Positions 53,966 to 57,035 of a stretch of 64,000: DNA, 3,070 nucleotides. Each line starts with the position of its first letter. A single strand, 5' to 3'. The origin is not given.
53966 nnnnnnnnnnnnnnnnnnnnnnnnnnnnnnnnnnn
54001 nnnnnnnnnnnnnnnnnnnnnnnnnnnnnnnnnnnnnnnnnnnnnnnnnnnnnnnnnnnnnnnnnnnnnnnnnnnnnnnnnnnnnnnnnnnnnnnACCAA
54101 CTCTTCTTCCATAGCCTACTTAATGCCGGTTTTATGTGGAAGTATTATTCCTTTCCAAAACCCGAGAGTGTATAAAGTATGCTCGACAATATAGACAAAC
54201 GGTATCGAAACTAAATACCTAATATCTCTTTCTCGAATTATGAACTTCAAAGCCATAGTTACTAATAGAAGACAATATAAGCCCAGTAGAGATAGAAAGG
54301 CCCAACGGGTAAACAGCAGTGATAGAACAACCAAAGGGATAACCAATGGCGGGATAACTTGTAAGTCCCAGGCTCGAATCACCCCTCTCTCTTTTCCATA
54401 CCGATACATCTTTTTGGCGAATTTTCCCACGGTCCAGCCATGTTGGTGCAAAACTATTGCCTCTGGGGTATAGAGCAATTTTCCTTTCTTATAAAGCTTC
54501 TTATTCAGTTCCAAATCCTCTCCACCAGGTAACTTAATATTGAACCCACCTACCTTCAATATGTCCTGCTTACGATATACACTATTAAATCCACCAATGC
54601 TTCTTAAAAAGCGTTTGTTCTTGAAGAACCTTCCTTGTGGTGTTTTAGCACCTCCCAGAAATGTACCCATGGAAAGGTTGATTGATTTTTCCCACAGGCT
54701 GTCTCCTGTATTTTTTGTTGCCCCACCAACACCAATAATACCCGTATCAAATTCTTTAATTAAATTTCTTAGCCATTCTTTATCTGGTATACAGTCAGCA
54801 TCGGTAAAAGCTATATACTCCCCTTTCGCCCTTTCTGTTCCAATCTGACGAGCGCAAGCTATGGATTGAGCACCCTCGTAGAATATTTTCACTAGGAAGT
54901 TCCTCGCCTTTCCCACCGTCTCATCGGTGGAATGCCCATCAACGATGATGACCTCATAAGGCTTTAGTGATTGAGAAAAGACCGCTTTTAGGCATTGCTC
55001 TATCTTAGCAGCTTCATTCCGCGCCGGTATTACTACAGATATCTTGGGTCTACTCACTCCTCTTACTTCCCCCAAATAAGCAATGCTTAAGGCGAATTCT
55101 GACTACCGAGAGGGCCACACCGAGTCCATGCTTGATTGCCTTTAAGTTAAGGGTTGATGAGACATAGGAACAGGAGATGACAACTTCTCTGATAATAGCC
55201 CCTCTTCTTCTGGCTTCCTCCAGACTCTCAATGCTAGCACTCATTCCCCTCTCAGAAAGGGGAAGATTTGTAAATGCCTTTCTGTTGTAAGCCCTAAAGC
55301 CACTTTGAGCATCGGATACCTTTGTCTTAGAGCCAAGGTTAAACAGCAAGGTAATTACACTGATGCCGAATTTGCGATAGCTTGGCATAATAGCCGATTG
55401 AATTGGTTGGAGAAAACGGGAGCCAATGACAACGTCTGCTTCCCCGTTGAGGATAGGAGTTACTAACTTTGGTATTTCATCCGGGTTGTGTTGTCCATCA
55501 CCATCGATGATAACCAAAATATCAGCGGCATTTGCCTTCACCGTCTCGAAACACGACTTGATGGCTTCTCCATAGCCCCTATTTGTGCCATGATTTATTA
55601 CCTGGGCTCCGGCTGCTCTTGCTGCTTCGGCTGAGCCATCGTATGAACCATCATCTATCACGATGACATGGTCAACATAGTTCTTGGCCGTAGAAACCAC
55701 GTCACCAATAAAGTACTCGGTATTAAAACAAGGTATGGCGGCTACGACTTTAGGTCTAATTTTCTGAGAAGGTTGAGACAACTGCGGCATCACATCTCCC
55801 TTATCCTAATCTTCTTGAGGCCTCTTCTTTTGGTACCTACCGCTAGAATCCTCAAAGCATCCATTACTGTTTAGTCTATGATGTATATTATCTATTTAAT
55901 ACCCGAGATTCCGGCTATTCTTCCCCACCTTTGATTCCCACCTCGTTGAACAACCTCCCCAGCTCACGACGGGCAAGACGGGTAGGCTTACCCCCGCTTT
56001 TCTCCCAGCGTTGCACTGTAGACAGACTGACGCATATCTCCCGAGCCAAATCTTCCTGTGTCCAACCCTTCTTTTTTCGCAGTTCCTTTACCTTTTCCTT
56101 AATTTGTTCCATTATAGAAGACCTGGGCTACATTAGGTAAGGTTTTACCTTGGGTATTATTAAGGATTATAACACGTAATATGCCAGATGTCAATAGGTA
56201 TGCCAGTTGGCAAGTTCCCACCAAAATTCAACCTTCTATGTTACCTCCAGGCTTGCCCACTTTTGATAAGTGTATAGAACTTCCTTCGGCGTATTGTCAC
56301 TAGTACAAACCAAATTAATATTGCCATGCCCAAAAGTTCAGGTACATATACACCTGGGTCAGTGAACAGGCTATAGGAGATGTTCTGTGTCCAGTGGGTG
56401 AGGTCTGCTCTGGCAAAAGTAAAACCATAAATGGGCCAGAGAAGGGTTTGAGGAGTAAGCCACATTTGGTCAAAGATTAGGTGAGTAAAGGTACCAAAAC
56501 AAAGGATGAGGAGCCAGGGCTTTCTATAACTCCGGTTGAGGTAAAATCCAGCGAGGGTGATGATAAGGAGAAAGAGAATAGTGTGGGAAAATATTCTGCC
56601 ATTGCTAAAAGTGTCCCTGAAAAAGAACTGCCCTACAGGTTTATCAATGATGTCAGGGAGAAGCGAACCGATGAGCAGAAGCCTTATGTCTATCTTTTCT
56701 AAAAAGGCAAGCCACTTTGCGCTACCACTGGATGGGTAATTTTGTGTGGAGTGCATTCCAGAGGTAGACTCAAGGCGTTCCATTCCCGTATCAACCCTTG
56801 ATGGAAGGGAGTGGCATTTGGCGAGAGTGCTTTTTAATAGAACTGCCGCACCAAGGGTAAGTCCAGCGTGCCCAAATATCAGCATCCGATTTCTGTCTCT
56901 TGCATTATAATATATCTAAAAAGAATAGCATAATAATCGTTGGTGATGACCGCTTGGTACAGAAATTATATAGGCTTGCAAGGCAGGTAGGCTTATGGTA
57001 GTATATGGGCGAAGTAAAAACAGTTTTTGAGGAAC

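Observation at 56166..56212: Shared operator-promoter architecture links the 65-aa XRE regulator to two glycan-operon promoters: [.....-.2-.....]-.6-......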

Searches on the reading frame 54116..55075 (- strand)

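Call 10: search_protein_families(library=pfam, proteins=[window:54116-55075:-], max_evalue=0.01)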
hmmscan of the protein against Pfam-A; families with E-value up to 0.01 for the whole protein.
window:54116-55075:- (319 aa): 4 families
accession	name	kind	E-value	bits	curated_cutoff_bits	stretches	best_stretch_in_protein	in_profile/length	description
PF00535.33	Glycos_transf_2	-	1.7e-27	96.8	23.3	1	13-144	1-132/168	Glycosyl transferase family 2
PF10111.15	Glyco_tranf_2_2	-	6.8e-13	49.2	27.3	1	13-102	1-99/276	Glycosyltransferase like family 2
PF13641.12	Glyco_tranf_2_3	-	2e-09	38.2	27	1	10-225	1-226/230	Glycosyltransferase like family 2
PF13632.12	Glyco_trans_2_3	-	0.00015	22.1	27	1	88-275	2-197/198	Glycosyl transferase family group 2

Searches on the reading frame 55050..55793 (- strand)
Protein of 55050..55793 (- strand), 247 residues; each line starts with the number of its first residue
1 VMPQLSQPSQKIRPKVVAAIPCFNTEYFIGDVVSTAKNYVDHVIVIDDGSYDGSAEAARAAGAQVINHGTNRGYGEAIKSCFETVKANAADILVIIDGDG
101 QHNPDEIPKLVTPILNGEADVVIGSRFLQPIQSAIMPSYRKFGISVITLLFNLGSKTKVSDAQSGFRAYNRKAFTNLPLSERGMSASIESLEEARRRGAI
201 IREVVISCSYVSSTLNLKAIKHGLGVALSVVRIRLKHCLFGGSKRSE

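Call 10: search_protein_families(library=pfam, proteins=[window:55050-55793:-], max_evalue=0.01)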
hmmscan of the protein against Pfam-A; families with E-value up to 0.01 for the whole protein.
window:55050-55793:- (247 aa): 3 families
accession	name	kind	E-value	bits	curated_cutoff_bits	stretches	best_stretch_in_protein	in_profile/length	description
PF00535.33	Glycos_transf_2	-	1.4e-23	84.1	23.3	1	19-174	3-164/168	Glycosyl transferase family 2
PF13641.12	Glyco_tranf_2_3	-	4.2e-06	27.4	27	1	14-138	1-135/230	Glycosyltransferase like family 2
PF13704.12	Glyco_tranf_2_4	-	0.0031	18.4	27.5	1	24-99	2-81/98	Glycosyl transferase family 2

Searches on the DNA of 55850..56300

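Call 62: search_rna_families(source=window, start=55850, end=56300, threshold=evalue, max_evalue=1)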
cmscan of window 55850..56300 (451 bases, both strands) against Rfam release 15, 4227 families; matches with E-value up to 1: 0.
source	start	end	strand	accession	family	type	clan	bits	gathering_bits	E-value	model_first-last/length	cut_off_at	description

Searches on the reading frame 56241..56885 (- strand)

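Call 10: search_protein_families(library=pfam, proteins=[window:56241-56885:-], max_evalue=0.01)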
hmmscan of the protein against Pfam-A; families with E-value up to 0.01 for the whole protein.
window:56241-56885:- (214 aa): 1 family
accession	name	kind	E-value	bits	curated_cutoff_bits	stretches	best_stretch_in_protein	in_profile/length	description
PF04307.19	YdjM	-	1.1e-15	58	29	1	64-193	27-160/176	YdjM inner membrane protein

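Call 72: search_protein_families(library=padloc, proteins=[window:56241-56885:-], max_evalue=0.01)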
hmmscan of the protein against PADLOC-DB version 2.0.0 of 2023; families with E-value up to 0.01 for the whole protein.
window:56241-56885:- (214 aa): 0 families
